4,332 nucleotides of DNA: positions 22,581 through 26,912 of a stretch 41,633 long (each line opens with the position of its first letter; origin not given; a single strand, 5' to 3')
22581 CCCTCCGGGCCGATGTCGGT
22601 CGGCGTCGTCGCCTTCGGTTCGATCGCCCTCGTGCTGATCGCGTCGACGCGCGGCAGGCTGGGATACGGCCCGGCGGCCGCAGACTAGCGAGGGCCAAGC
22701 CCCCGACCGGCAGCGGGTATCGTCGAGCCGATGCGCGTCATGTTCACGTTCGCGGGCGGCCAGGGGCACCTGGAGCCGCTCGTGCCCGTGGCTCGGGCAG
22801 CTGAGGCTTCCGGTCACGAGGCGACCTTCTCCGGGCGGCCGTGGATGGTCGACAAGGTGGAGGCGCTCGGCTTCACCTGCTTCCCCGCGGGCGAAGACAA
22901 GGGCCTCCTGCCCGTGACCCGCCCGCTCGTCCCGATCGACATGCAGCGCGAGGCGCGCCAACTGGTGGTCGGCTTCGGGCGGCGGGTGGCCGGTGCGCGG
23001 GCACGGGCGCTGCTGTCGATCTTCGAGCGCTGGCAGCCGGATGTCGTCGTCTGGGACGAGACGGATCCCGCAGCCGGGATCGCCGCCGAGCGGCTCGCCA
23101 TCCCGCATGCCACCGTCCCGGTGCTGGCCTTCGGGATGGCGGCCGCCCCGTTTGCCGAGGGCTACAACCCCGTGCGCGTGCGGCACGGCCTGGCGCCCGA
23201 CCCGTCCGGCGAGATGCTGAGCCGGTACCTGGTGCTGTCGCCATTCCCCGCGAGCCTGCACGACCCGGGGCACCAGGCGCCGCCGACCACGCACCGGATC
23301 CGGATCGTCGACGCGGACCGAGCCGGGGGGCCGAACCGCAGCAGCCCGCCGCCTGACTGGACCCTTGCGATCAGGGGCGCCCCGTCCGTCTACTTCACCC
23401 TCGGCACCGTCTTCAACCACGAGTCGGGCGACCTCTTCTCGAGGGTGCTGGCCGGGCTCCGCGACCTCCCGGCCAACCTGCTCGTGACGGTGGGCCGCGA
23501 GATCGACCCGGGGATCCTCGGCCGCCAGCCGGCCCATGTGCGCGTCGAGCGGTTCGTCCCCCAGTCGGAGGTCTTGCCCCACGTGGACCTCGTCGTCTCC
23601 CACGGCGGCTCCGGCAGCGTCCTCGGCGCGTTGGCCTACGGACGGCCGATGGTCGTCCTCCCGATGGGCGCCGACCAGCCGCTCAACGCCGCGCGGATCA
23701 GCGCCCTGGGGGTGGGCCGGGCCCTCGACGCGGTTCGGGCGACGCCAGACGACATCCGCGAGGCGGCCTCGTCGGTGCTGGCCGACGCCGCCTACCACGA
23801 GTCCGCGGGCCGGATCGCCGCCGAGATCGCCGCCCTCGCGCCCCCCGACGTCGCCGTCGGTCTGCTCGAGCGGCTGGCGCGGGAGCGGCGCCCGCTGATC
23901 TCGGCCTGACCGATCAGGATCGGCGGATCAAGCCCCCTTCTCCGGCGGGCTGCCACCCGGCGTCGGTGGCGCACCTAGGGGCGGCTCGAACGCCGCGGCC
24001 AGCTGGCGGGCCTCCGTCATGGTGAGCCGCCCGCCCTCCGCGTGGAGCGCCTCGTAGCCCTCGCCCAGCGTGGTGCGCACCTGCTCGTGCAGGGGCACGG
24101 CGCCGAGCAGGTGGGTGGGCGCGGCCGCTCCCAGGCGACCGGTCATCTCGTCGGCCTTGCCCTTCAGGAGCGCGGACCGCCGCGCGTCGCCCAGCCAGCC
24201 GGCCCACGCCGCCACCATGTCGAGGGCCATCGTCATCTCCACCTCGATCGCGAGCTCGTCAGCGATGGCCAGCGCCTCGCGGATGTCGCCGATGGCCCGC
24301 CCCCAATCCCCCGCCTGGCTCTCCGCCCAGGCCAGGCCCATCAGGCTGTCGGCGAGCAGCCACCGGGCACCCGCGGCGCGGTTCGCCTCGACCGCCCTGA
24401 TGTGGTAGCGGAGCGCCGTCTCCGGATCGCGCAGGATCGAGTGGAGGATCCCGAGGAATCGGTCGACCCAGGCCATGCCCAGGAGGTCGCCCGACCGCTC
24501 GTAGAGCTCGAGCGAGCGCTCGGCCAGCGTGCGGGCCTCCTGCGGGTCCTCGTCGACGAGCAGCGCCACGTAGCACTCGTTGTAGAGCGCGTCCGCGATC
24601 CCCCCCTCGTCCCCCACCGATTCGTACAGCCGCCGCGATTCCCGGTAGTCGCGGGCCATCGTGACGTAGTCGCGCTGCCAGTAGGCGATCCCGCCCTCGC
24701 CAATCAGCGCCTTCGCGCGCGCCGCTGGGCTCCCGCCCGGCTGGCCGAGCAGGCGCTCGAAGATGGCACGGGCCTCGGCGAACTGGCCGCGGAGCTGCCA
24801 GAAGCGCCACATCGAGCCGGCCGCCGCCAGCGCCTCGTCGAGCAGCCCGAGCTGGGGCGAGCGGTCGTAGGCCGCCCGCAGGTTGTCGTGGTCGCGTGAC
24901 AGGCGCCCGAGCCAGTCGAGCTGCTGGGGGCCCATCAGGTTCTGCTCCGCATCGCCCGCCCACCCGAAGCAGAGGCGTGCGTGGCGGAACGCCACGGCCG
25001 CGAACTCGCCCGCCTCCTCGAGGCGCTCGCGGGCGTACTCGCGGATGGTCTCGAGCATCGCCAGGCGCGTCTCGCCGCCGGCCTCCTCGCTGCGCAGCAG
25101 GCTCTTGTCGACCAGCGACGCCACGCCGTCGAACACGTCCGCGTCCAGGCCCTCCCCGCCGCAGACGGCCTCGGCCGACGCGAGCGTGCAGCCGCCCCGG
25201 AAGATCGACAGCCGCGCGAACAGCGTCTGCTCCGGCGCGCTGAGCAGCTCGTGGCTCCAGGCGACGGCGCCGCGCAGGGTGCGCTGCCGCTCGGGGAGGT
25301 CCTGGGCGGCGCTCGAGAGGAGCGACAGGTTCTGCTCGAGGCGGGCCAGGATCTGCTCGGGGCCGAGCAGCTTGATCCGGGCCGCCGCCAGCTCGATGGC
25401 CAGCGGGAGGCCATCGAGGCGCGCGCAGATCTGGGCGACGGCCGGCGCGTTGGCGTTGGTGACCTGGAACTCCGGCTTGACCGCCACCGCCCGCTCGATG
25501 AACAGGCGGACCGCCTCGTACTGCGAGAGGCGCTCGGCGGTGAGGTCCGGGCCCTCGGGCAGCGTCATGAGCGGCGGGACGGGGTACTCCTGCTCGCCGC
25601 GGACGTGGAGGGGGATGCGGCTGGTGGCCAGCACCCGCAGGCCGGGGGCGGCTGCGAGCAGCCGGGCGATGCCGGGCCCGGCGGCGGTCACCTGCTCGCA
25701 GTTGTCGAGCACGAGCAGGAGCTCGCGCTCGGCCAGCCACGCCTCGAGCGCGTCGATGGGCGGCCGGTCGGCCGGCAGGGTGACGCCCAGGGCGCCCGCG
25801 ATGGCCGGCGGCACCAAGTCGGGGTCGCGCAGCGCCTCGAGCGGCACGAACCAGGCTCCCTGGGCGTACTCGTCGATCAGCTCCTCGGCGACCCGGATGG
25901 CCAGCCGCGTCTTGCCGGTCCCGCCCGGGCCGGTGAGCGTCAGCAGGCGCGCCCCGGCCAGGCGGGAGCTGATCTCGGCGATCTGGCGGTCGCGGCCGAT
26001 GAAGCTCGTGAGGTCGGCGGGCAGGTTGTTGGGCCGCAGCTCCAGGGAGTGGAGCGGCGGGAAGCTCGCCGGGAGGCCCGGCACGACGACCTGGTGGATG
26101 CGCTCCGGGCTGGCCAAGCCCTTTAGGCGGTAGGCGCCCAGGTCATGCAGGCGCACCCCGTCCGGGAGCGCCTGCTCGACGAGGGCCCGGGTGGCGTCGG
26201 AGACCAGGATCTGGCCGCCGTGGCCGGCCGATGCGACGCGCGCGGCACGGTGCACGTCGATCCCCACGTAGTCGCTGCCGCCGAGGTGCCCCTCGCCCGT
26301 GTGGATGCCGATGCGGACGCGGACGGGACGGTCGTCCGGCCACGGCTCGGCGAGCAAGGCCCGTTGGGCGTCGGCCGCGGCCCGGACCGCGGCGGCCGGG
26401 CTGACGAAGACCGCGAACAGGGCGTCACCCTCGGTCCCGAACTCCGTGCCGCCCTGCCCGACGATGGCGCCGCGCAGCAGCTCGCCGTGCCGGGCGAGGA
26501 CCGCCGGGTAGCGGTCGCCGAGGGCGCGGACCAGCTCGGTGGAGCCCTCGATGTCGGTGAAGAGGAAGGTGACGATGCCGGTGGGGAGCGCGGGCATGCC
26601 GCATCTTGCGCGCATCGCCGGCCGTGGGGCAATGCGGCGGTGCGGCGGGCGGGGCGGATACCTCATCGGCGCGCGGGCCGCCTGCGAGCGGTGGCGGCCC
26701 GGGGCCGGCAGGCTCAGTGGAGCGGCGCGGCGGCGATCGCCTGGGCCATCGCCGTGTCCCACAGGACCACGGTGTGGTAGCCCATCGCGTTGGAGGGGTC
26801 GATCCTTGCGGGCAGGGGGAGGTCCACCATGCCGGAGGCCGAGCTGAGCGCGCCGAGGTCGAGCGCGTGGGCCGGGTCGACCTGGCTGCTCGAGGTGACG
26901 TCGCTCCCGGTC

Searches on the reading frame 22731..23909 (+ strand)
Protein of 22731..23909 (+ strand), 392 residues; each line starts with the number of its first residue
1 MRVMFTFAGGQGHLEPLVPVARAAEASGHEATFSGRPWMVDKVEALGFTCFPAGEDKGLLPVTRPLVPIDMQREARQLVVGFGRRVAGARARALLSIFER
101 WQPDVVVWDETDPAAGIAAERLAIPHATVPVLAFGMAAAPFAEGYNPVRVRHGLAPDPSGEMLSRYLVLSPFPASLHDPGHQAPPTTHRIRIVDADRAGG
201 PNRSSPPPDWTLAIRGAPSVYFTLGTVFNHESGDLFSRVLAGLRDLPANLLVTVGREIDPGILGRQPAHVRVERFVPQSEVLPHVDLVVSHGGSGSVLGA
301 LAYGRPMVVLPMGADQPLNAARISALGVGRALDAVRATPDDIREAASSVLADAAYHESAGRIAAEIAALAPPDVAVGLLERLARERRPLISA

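Call 79: search_protein_families(library=pfam, proteins=[window:22731-23909:+], max_evalue=0.001)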
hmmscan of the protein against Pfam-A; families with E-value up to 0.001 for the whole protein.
window:22731-23909:+ (392 aa): 4 families
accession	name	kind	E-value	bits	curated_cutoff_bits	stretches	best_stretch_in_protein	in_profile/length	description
PF06722.18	EryCIII-like_C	-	1e-23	84.4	31.7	1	238-377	2-140/145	Erythromycin biosynthesis protein CIII-like, C-terminal domain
PF00201.24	UDPGT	-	1e-18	67.9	19.5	1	220-362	278-418/499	UDP-glucoronosyl and UDP-glucosyl transferase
PF04101.22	Glyco_tran_28_C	-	2e-09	38.1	22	1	275-357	61-148/166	Glycosyltransferase family 28 C-terminal domain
PF21036.3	EryCIII-like_N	-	7.8e-06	26.2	27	1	23-152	2-146/216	Erythromycin biosynthesis protein CIII-like, N-terminal domain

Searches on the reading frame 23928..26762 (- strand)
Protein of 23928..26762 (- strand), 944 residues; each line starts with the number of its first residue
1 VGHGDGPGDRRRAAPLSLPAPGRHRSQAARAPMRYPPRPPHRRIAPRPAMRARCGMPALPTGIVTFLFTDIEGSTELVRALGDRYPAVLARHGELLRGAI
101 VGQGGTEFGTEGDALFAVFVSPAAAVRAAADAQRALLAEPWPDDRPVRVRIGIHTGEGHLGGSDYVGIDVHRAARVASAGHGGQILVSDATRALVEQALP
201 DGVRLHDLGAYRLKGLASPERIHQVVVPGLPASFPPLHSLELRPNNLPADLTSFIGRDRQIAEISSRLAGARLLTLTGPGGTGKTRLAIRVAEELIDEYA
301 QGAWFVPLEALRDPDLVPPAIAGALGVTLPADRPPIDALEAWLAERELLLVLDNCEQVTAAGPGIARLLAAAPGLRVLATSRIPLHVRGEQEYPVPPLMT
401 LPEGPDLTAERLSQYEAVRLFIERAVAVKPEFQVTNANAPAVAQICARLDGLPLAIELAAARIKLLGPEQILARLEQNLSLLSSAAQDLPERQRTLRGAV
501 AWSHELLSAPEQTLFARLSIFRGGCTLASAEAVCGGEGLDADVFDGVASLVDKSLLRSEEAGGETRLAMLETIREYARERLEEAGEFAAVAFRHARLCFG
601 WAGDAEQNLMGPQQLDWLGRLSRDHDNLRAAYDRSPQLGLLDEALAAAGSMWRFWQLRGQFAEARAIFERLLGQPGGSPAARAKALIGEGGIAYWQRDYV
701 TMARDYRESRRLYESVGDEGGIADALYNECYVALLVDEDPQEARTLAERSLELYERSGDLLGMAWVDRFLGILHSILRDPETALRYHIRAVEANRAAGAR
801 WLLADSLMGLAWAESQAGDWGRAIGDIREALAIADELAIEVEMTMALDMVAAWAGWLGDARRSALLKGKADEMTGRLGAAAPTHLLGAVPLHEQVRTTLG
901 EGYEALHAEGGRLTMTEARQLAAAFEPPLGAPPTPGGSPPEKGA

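Call 79: search_protein_families(library=pfam, proteins=[window:23928-26762:-], max_evalue=0.001)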
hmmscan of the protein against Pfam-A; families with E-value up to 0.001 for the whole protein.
window:23928-26762:- (944 aa): 6 families
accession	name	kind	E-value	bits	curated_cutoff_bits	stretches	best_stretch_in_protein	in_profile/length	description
PF13424.12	TPR_12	-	1.2e-11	45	30.1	2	763-835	2-76/77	Tetratricopeptide repeat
PF00211.25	Guanylate_cyc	-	2.9e-11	43.7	21.9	1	60-215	5-172/183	Adenylate and Guanylate cyclase catalytic domain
PF13191.12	AAA_16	-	2e-05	25.6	32.6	1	254-307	2-57/167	AAA ATPase domain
PF13374.12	TPR_10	-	4e-05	23.9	27.5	0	803-834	1-32/42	Tetratricopeptide repeat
PF13401.12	AAA_22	-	5.3e-05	24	27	1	270-359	4-97/130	AAA domain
PF07719.23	TPR_2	-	0.00081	19.8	27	0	804-835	1-32/34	Tetratricopeptide repeat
